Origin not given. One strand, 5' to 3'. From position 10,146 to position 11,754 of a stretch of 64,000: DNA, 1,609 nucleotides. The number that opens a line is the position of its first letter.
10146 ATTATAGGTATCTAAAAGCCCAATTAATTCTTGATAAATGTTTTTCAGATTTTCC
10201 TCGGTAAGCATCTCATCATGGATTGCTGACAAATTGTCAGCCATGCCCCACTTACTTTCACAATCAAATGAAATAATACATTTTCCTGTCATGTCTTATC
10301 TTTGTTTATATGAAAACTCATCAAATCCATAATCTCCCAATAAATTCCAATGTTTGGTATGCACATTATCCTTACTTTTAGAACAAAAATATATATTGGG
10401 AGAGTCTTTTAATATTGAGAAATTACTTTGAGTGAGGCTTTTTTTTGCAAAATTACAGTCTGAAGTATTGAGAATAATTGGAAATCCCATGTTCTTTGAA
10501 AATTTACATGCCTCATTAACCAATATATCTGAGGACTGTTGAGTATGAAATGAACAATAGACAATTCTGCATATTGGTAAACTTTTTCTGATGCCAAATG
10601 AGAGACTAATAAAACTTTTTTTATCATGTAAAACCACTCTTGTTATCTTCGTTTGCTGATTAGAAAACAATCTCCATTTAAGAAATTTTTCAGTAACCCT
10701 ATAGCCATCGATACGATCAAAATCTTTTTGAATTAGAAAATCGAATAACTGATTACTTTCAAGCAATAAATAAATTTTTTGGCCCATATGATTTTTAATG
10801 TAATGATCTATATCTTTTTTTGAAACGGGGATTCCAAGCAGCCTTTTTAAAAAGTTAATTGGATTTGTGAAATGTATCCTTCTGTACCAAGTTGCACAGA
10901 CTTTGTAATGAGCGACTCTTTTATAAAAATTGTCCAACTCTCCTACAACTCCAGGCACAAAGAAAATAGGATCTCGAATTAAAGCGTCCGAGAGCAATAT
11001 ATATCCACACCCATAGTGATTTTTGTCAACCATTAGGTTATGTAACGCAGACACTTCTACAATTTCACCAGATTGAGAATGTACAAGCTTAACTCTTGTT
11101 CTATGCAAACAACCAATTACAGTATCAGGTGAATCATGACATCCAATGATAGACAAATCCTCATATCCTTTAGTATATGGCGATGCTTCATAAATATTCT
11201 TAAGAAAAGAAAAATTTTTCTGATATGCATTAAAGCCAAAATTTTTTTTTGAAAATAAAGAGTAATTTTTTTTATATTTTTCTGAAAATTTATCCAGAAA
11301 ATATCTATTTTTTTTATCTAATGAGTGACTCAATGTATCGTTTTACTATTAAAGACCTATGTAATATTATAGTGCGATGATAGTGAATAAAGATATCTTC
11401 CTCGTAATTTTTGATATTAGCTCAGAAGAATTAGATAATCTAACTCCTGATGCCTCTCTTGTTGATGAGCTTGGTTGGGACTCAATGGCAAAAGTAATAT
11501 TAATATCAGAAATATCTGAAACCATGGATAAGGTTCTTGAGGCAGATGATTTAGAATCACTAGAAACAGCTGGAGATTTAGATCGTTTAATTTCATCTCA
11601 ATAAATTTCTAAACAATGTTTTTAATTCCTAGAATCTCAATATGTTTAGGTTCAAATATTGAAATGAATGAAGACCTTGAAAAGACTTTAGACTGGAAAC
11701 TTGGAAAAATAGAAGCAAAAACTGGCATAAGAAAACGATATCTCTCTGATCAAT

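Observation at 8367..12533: Deacetylase-GT2 fusion, orphan transferase-like protein, carrier protein and KAS III: a possible 'deacetylate then re-acylate' sugar N-acylation module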

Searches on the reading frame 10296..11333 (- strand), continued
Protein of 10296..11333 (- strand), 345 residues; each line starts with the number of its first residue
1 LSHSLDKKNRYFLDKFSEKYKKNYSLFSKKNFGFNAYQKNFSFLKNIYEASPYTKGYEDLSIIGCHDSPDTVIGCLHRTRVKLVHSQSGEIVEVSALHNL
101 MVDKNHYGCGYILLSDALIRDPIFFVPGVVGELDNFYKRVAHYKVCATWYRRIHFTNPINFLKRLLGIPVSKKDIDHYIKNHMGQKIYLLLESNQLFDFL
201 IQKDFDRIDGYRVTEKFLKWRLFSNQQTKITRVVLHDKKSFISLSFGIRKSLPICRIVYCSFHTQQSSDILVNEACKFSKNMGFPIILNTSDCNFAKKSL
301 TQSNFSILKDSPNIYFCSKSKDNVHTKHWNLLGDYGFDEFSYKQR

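Call 53: predict_structure(alignment_id=A2)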
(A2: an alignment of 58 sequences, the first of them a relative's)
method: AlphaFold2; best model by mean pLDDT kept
length: 345 residues; sequences in the alignment: 58
mean_pLDDT: 93.1   pTM: 0.90
mean pLDDT of the five models: 93.1, 92.8, 92.6, 92.4, 92.4
residues with pLDDT >= 90: 298; 70-90: 31; 50-70: 10; < 50: 6
segments of 3 or more residues with pLDDT < 50: 1-5
pLDDT, mean of each block of 10 residues (from residue 1): 57 97 97 90 92 96 97 98 97 97 95 96 96 94 97 97 93 94 92 96 97 97 79 96 94 96 98 98 97 98 97 95 91 81 61
secondary structure, 60 per line:
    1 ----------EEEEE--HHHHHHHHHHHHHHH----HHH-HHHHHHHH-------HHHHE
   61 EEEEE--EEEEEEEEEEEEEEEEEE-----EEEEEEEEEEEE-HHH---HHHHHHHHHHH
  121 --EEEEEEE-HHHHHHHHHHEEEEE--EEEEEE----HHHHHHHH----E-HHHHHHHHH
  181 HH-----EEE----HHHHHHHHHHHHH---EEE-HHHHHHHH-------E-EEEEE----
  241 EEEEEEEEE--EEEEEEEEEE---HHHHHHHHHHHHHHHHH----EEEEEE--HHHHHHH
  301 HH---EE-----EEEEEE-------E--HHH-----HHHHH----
elements in order: E11-15 H18-32 H41-48 H56-59 E60-65 E68-85 E91-102 H110-120 E123-129 H131-140 E141-145 E148-153 H158-165 H172-182 E188-190 H195-207 E211-213 H215-222 E232-236 E241-249 E252-261 H265-281 E286-291 H294-302 E313-318 H337-341
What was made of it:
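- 10296..11333 (-): 'Orphan' tandem-GNAT (N-myristoyltransferase-like fold) acyltransferase, predicted to use acyl-ACP. Only 3 nt separate its stop codon from the start of the fusion gene. AF2 pLDDT 93.1 (call 53).
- On GNAT superfamily, tandem-GNAT architecture: The AF2 model (pLDDT 93.1) has two beta-alpha-alpha-beta3-alpha-beta-alpha-beta units (call 53).
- The orphan models as a tandem GNAT (AF2 pLDDT 93.1, pTM 0.90) (call 53).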

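Call 55: fold_search(model_id=the predicted structure, library=pdb)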
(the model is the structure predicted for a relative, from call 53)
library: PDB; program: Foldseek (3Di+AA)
matches with E <= 10: 856; with E <= 0.001: 220
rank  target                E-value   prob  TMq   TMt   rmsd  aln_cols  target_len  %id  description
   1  1iyl_A                2.4e-12  1.00  0.61  0.56   8.4       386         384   11  Crystal Structure of Candida albicans N-myristoyltransferase with Non-peptidic Inhibitor (released 2002-12-30)
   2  1iyl_C                2.8e-12  1.00  0.59  0.54   7.5       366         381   12  Crystal Structure of Candida albicans N-myristoyltransferase with Non-peptidic Inhibitor (released 2002-12-30)
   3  6maz_A                2.9e-12  1.00  0.56  0.51   9.2       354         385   14  Crystal structure of N-myristoyl transferase (NMT) G386E mutant from Plasmodium vivax in complex with inhibitor IMP-03 (released 2019-06-05)
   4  5v0x_C                3.9e-12  1.00  0.59  0.55   6.6       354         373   13  Crystal structure of glycylpeptide N-tetradecanoyltransferase from Plasmodium vivax in complex with inhibitor IMP-0001 (released 2018-03-07)
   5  6maz_C                6.2e-12  1.00  0.56  0.52   8.3       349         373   13  Crystal structure of N-myristoyl transferase (NMT) G386E mutant from Plasmodium vivax in complex with inhibitor IMP-03 (released 2019-06-05)
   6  5v0w_C                7.4e-12  1.00  0.59  0.54   6.9       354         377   13  Crystal structure of glycylpeptide N-tetradecanoyltransferase from Plasmodium vivax in complex with inhibitor IMP-0001 (released 2018-03-07)
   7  6may_C                7.4e-12  1.00  0.55  0.50   9.3       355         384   14  Crystal structure of N-myristoyl transferase (NMT) G386E mutant from Plasmodium vivax (released 2019-06-05)
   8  6mb0_C                8.9e-12  1.00  0.55  0.52   8.5       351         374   14  Crystal structure of N-myristoyl transferase (NMT) G386E mutant from Plasmodium vivax in complex with inhibitor IMP-10 (released 2019-06-05)
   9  8fbt_B                9.4e-12  1.00  0.54  0.46   9.7       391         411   13  Crystal structure of Cryptosporidium parvum N-myristoyltransferase with bound myristoyl-CoA (released 2023-05-31)
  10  2ynd_A                1.1e-11  1.00  0.56  0.50   9.3       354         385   12  Plasmodium vivax N-myristoyltransferase in complex with a pyrazole sulphonamide inhibitor. (released 2014-01-15)
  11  9ef8                  1.1e-11  1.00  0.52  0.43   9.9       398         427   12  Crystal structure of Cryptosporidium parvum N-myristoyltransferase with bound myristoyl-CoA and inhibitor 20084 (released 2025-11-26)
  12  6may_A                1.1e-11  1.00  0.56  0.51   9.1       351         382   14  Crystal structure of N-myristoyl transferase (NMT) G386E mutant from Plasmodium vivax (released 2019-06-05)
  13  5npq_A                1.2e-11  1.00  0.61  0.60   6.3       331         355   13  Human N-myristoyltransferase 1 (MNT1) with Myristoyl-CoA analogue X10 bound (released 2018-05-30)
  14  4cax                  1.3e-11  1.00  0.60  0.54   7.6       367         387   12  Crystal structure of Aspergillus fumigatus N-myristoyl transferase in complex with myristoyl CoA and a pyrazole sulphona (released 2014-09-17)
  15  5g22_C                1.3e-11  1.00  0.55  0.52   8.8       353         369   12  Plasmodium vivax N-myristoyltransferase in complex with a quinoline inhibitor (compound 26) (released 2017-02-15)
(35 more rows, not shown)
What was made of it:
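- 10296..11333 (-): Foldseek matches NMT at E 2e-12, TM 0.55-0.61 (call 55).
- On GNAT superfamily, tandem-GNAT architecture: Foldseek gives probability 1.0 to NMTs (call 55).
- On N-myristoyltransferase family (PF01233/PF02799): Structural identity is 11-15% (call 55).
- Closest known: Eukaryotic N-myristoyltransferase. Same: It is the best structural match to the orphan: two GNAT domains in tandem, with the acyl donor bound by the N-terminal domain (call 55).
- Foldseek gives probability 1.0 to N-myristoyltransferases (call 55). The closest structural matches are N-myristoyltransferases, which bind a C14 acyl chain (call 55).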

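Call 60: search_protein_families(library=ncbifam, alignment_id=A2, max_evalue=1)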
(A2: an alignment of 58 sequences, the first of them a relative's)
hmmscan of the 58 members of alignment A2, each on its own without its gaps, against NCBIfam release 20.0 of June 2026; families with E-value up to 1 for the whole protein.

A. member 1, P0001 (345 aa): 0 families

B. families by the number of members that match (of 58 scanned): 23 families
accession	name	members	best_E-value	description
NF045478.1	XF1762_fam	1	0.00017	XF1762 family protein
NF006270.0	PRK08419.1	1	0.00028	lipid A biosynthesis lauroyl acyltransferase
NF058619.1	Lipo_CAL66065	1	0.0049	GFO_1091 family lipoprotein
NF001072.0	PRK00118.2-2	1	0.0049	putative DNA-binding protein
NF003196.0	PRK04168.1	1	0.0068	tungstate ABC transporter substrate-binding protein WtpA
TIGR01499.1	folC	1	0.015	bifunctional protein FolC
NF003165.0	PRK04148.1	1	0.021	hypothetical protein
NF008101.0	PRK10846.1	1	0.062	bifunctional tetrahydrofolate synthase/dihydrofolate synthase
TIGR02021.1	BchM-ChlM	1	0.063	magnesium protoporphyrin IX methyltransferase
TIGR04045.1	MSMEG_0567_GNAT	1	0.071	MSMEG_0567/Sll0786 family nitrogen starvation N-acetyltransferase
TIGR01261.1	hisB_Nterm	1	0.072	histidinol-phosphatase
TIGR03730.1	tungstate_WtpA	1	0.082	tungstate ABC transporter substrate-binding protein WtpA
NF008495.0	PRK11408.1-2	1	0.088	hypothetical protein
NF038268.1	TF_SarA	1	0.1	global transcriptional regulator SarA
NF050008.1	ssr1528_fam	1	0.11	small RNA NsiR4-regulated ssr1528 family protein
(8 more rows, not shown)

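Call 63: find_homologous_proteins(query=A2, max_evalue=1e-8)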
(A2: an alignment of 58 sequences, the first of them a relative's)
Query A2 (58 sequences) (345 aa, profile of the alignment): 18 proteins with E <= 1e-8 among 4189 candidates.
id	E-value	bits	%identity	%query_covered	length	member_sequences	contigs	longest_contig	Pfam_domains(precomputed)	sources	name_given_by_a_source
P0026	9.8e-123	428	23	94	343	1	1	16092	-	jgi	jgi:hypothetical protein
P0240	4.2e-122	426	29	94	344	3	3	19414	-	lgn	-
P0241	1.4e-121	424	24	94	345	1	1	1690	-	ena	-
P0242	1.5e-111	391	26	94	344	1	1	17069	-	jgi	jgi:hypothetical protein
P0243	1.4e-105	371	21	94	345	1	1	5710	-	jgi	jgi:hypothetical protein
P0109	9.6e-103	362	19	89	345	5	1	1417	-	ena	-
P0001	3.1e-96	340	100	100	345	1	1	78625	-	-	-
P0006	1.6e-95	338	65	100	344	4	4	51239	-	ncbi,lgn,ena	-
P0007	2.0e-93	331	63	100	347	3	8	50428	-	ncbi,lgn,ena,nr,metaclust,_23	ncbi:MAG: hypothetical protein CBE49_000690 [Rickettsiales bacterium TMED289]|nr:MAG: hypothetical p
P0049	2.8e-93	331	24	93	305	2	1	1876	PF13527.14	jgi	jgi:hypothetical protein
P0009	1.7e-91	325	47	99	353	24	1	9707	-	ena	-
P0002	3.0e-90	321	81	100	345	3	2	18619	-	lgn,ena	-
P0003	5.2e-90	320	80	100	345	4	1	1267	-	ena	-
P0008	5.6e-90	320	58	100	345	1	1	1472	-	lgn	-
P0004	2.8e-89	318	80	99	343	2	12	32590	-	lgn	-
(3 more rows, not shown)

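Call 64: find_encoding_contigs(protein=P0026, flank=8000, max_places=1)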
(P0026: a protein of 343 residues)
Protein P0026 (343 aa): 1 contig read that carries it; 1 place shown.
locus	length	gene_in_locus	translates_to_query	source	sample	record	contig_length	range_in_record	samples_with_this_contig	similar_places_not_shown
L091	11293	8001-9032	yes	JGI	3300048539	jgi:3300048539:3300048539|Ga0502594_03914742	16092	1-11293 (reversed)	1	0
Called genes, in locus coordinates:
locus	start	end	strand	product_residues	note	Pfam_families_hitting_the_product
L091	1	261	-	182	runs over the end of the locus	PF00132:Hexapep, PF14602:Hexapep_2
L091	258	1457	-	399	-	PF13439:Glyco_transf_4, PF13579:Glyco_trans_4_4, PF00534:Glycos_transf_1, PF13692:Glyco_trans_1_4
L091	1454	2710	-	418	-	PF13579:Glyco_trans_4_4 (weak), PF00534:Glycos_transf_1, PF13692:Glyco_trans_1_4, PF13524:Glyco_trans_1_2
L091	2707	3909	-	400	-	PF13439:Glyco_transf_4, PF13579:Glyco_trans_4_4, PF00534:Glycos_transf_1, PF13692:Glyco_trans_1_4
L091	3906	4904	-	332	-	PF01522:Polysacc_deac_1 (faint)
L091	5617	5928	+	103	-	-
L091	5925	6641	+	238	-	PF00106:adh_short, PF01370:Epimerase (weak), PF13561:adh_short_C2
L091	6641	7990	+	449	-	PF00501:AMP-binding, PF13193:AMP-binding_C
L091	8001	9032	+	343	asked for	-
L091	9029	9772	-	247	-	PF05050:Methyltransf_21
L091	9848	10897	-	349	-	PF01370:Epimerase, PF02719:Polysacc_synt_2 (weak), PF04321:RmlD_sub_bind, PF16363:GDP_Man_Dehyd, PF07993:NAD_binding_4 (weak)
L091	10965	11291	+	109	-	?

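Call 65: find_encoding_contigs(protein=P0240, flank=8000, max_places=1)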
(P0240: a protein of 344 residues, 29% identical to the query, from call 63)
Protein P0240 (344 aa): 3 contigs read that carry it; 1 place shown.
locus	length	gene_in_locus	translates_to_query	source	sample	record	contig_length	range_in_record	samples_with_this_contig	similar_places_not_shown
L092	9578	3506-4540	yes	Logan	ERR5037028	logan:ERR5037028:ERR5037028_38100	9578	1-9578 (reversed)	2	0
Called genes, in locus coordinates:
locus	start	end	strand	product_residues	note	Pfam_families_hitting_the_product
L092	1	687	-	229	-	?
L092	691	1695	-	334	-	PF08545:ACP_syn_III, PF08541:ACP_syn_III_C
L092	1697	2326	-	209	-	PF23023:Anti-Pycsar_Apyc1 (faint), PF00753:Lactamase_B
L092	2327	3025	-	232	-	PF00106:adh_short, PF01370:Epimerase, PF08659:KR (weak), PF13561:adh_short_C2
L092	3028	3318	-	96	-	-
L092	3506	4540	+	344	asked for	-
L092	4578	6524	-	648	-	PF13522:GATase_6, PF13537:GATase_7, PF00733:Asn_synthase, PF06508:QueC (weak)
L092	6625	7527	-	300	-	PF01522:Polysacc_deac_1 (weak)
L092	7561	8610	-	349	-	-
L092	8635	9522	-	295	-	PF01370:Epimerase, PF04321:RmlD_sub_bind, PF16363:GDP_Man_Dehyd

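Call 66: find_encoding_contigs(protein=P0242, flank=8000, max_places=1)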
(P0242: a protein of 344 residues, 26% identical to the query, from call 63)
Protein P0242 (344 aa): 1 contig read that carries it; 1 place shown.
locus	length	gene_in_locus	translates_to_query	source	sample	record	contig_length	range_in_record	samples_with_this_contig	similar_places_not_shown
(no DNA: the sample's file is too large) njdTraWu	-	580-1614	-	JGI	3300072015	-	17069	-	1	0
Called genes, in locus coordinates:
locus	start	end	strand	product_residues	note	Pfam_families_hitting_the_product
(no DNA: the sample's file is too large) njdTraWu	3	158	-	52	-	?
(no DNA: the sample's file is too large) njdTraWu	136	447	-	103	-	-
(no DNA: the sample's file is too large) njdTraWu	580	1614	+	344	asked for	-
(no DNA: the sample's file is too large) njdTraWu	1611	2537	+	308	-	-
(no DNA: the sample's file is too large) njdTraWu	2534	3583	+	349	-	-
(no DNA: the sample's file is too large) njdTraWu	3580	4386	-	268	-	-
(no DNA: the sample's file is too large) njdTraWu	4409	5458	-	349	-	-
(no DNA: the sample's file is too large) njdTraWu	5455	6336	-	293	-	PF01370:Epimerase, PF04321:RmlD_sub_bind (faint), PF16363:GDP_Man_Dehyd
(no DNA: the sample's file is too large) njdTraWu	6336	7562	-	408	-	PF08421:Methyltransf_13, PF08242:Methyltransf_12 (faint), PF13489:Methyltransf_23, PF08484:Methyltransf_14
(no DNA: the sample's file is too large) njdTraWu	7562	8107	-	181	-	PF00908:dTDP_sugar_isom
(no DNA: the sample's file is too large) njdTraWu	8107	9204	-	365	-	PF01073:3Beta_HSD, PF01370:Epimerase, PF02719:Polysacc_synt_2, PF04321:RmlD_sub_bind (weak), PF16363:GDP_Man_Dehyd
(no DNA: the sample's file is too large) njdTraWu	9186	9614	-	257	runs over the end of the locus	PF00483:NTP_transferase, PF12804:NTP_transf_3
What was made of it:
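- Searches seeded from the orphan also return CE4 + ACP systems (calls 64-66).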

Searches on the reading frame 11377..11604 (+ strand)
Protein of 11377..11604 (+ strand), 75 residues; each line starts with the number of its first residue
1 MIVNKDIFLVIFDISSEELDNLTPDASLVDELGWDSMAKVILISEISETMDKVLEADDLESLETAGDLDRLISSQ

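Call 4: search_protein_families(library=pfam, proteins=[window:11377-11604:+], max_evalue=0.1)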
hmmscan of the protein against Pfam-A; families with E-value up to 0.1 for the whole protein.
window:11377-11604:+ (75 aa): 1 family
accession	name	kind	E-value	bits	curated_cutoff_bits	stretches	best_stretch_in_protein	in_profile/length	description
PF00550.31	PP-binding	-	3.8e-05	24.3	20.8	1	18-68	14-63/67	Phosphopantetheine attachment site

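Call 5: search_protein_families(library=ncbifam, proteins=[window:11377-11604:+], max_evalue=0.1)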
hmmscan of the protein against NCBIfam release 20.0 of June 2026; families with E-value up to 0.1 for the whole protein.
window:11377-11604:+ (75 aa): 10 families
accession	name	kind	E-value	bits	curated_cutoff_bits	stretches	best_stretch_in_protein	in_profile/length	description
NF004533.0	PRK05883.1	equivalog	1.5e-07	31.1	72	1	18-73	39-94/100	acyl carrier protein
NF002150.0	PRK00982.1-4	subfamily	4.1e-07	30.2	66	1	5-73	4-76/80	acyl carrier protein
NF002148.0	PRK00982.1-2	subfamily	9.3e-06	25.4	71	1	6-74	8-76/79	acyl carrier protein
NF006031.0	PRK08172.1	equivalog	0.0002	22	76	1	11-72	13-74/82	acyl carrier protein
NF002151.0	PRK00982.1-5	equivalog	0.0002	21.4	92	1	17-68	18-69/78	acyl carrier protein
NF003757.0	PRK05350.1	equivalog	0.00027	21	65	1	7-68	14-72/83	acyl carrier protein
NF002147.0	PRK00982.1-1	equivalog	0.00069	19.4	84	1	9-72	14-77/83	acyl carrier protein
NF002149.0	PRK00982.1-3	equivalog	0.005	16.8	106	1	20-64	21-65/78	acyl carrier protein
NF040636.1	AcpM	exception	0.0066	16.4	146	1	9-68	12-71/93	meromycolate extension acyl carrier protein AcpM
TIGR00517.1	acyl_carrier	equivalog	0.013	15.4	70.45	1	17-73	18-74/77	acyl carrier protein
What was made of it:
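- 11377..11604 (+): Dedicated acyl carrier protein (75 aa), with phosphopantetheine site Ser36 in the DSM motif. Below all NCBIfam AcpP cut-offs (calls 4, 5).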
